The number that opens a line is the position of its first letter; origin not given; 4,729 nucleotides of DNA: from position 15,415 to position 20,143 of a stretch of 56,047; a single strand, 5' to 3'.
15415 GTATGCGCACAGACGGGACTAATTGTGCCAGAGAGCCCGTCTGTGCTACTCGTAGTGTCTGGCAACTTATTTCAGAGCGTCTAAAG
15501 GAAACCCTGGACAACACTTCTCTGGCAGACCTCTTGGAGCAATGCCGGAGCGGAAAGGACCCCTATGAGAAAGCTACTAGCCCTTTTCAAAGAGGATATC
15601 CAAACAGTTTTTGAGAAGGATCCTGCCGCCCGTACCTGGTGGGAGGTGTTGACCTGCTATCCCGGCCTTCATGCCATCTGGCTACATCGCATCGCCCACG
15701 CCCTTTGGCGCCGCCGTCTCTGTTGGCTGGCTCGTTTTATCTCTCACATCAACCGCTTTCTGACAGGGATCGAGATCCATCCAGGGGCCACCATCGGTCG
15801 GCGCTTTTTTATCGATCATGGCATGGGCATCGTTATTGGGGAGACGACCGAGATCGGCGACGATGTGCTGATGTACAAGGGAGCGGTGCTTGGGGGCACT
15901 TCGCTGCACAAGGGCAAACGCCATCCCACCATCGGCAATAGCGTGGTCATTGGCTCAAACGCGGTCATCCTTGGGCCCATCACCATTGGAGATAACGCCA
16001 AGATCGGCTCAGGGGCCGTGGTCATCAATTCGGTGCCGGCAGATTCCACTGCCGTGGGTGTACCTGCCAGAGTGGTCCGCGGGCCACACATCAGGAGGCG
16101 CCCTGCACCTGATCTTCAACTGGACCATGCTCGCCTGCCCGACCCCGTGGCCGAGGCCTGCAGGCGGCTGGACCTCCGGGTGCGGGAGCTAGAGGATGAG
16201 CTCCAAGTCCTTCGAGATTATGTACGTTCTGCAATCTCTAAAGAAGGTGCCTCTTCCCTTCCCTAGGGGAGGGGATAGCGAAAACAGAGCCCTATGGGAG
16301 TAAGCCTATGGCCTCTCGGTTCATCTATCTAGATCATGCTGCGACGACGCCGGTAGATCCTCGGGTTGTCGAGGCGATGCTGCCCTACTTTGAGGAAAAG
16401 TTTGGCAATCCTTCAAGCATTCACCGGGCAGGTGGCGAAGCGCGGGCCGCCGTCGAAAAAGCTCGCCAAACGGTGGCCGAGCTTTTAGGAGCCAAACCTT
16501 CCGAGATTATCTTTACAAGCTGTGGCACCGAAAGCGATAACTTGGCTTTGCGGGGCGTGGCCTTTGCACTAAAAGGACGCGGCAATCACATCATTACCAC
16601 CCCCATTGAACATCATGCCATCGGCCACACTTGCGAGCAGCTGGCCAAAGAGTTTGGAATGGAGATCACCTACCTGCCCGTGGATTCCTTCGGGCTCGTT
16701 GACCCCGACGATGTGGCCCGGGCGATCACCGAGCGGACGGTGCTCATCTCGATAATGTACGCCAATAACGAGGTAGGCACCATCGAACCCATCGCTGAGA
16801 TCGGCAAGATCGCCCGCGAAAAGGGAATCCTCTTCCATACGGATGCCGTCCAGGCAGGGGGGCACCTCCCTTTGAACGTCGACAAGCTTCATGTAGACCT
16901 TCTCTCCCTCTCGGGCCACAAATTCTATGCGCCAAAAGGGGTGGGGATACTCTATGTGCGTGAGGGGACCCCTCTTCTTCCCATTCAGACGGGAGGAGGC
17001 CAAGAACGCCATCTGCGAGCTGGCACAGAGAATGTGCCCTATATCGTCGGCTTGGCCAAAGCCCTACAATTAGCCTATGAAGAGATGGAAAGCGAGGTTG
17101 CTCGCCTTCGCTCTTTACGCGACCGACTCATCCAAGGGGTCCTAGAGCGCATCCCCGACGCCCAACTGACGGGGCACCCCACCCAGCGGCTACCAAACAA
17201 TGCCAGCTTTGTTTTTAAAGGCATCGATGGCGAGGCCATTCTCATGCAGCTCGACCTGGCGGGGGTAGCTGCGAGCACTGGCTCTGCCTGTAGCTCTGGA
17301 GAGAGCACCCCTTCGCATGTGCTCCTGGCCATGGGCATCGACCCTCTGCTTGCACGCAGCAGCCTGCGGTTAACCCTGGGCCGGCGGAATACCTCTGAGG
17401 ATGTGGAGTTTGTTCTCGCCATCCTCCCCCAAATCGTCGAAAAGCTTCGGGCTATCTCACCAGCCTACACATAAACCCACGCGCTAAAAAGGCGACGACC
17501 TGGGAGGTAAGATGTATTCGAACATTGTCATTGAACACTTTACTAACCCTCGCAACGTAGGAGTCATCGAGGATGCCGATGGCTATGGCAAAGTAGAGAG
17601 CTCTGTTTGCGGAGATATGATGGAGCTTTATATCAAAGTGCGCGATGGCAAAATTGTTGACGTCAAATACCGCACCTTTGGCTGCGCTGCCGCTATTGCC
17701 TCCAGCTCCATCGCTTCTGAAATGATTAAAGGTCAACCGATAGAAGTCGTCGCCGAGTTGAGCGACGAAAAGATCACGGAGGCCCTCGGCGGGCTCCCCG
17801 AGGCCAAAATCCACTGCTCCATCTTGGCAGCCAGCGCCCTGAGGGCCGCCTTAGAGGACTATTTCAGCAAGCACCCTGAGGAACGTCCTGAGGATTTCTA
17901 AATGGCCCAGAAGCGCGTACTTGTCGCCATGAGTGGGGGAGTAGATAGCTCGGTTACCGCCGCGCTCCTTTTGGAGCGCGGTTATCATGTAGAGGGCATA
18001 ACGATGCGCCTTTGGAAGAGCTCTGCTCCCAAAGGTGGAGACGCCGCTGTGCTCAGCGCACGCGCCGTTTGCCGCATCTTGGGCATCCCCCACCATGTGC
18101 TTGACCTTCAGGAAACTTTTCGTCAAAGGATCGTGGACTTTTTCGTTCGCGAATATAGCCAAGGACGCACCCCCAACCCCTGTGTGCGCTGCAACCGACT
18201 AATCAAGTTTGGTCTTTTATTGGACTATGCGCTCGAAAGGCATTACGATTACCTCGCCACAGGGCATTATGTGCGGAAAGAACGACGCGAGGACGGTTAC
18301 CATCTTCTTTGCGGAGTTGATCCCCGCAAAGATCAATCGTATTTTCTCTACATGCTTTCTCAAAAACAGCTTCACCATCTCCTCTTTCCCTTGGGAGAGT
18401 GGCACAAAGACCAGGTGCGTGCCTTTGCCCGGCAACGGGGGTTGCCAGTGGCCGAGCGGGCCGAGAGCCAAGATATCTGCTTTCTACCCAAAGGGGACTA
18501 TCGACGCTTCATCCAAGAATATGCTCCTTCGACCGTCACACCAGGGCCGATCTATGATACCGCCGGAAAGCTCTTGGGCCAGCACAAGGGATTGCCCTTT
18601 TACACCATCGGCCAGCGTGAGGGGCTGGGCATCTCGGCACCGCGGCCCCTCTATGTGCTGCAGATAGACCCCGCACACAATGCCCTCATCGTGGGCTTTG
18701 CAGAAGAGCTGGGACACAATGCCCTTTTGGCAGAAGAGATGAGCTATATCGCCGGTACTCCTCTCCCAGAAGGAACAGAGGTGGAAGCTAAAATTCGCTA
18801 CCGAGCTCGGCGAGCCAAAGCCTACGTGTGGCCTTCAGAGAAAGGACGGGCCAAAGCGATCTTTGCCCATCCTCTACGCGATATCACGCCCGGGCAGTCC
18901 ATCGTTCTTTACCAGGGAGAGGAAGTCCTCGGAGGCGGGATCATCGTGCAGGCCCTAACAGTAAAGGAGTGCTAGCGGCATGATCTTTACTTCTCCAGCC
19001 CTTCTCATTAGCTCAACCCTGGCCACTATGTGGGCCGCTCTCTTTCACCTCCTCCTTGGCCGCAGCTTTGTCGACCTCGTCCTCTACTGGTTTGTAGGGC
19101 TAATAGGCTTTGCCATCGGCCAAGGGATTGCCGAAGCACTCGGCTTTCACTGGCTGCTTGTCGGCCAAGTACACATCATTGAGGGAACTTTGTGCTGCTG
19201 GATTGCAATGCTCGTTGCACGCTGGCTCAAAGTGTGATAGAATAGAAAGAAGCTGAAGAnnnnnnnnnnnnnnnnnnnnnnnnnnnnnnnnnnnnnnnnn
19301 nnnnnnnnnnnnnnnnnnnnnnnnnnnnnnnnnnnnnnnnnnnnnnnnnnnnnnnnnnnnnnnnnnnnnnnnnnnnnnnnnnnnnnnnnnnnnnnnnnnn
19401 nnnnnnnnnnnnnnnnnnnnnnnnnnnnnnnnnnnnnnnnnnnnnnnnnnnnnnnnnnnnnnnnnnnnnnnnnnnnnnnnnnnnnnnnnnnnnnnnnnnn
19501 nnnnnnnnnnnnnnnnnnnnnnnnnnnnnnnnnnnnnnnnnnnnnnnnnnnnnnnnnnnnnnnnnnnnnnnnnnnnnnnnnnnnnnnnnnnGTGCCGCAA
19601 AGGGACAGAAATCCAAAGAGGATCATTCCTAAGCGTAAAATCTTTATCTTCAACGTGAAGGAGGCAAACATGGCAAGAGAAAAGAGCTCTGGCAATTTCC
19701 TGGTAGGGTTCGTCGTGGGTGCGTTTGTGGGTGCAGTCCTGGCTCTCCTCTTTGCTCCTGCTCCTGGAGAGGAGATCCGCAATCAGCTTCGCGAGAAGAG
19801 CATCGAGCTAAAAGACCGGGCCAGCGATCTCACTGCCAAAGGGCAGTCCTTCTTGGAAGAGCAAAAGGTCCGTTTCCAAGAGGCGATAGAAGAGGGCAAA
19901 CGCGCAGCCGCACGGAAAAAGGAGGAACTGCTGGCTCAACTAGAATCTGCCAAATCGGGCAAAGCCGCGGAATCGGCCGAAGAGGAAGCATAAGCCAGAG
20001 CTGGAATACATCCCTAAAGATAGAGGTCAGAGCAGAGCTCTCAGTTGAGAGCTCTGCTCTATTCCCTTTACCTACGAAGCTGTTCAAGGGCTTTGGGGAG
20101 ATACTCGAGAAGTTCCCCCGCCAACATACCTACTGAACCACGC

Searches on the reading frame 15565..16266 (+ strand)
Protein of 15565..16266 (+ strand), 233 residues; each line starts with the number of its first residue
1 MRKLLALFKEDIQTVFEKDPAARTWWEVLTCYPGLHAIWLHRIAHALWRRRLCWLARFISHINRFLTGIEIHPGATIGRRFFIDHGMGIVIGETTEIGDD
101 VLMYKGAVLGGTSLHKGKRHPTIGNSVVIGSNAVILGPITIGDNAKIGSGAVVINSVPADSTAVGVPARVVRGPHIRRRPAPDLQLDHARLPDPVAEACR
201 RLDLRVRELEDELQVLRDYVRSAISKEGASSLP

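Call 61: search_protein_families(library=pfam, proteins=[window:15565-16266:+], max_evalue=0.000001)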
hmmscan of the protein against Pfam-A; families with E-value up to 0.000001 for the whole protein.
window:15565-16266:+ (233 aa): 1 family
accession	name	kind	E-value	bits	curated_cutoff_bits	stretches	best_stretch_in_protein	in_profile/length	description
PF00132.30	Hexapep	-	1.5e-12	47.1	27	1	120-154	1-35/36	Bacterial transferase hexapeptide (six repeats)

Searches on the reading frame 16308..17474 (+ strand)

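Call 61: search_protein_families(library=pfam, proteins=[window:16308-17474:+], max_evalue=0.000001)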
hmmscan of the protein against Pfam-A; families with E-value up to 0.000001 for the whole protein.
window:16308-17474:+ (388 aa): 3 families
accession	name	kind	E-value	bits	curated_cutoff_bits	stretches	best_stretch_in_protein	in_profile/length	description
PF00266.25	Aminotran_5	-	2.5e-91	306.9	21.5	1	6-367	1-369/371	Aminotransferase class-V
PF01212.27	Beta_elim_lyase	-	2.6e-09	37.3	27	1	48-180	33-169/288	Beta-eliminating lyase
PF01041.23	DegT_DnrJ_EryC1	-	3.4e-08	33.6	19.8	1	54-185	31-151/360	DegT/DnrJ/EryC1/StrS aminotransferase family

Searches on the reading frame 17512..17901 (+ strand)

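Call 61: search_protein_families(library=pfam, proteins=[window:17512-17901:+], max_evalue=0.000001)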
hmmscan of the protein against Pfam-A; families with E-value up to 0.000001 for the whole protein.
window:17512-17901:+ (129 aa): 1 family
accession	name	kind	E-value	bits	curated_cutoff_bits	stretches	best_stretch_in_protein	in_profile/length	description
PF01592.21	NifU_N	-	1.9e-43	148.1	22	1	1-121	1-124/127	NifU-like N terminal domain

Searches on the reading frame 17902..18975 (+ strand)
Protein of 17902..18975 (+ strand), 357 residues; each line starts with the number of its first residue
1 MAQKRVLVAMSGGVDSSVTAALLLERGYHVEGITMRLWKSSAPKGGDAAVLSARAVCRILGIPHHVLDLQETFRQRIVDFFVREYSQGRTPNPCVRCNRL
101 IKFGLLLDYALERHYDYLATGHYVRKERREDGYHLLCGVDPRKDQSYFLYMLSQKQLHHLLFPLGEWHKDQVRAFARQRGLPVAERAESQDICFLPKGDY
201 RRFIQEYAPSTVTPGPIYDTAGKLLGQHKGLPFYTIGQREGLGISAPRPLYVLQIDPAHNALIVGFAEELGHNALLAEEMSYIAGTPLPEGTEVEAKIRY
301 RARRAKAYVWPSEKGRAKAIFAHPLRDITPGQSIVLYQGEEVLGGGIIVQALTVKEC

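Call 61: search_protein_families(library=pfam, proteins=[window:17902-18975:+], max_evalue=0.000001)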
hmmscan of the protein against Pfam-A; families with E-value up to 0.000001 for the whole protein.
window:17902-18975:+ (357 aa): 3 families
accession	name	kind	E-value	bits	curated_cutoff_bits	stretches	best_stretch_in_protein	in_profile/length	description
PF03054.22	tRNA_Me_trans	-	1.1e-71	241.2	20.6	1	4-197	1-202/202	tRNA methyl transferase HUP domain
PF20259.3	tRNA_Me_trans_M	-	2.2e-19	69.2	27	1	202-265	2-65/66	tRNA methyl transferase PRC-barrel domain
PF20258.4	tRNA_Me_trans_C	-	2.5e-16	60.2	20.6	1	274-348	3-77/77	Aminomethyltransferase beta-barrel domain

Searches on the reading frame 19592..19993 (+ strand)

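Call 61: search_protein_families(library=pfam, proteins=[window:19592-19993:+], max_evalue=0.000001)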
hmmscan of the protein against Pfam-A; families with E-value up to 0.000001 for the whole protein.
window:19592-19993:+ (133 aa): 1 family
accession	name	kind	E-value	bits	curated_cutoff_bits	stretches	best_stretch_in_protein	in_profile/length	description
PF12732.12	YtxH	-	1.1e-14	55.1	37.5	1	37-110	1-63/71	YtxH-like protein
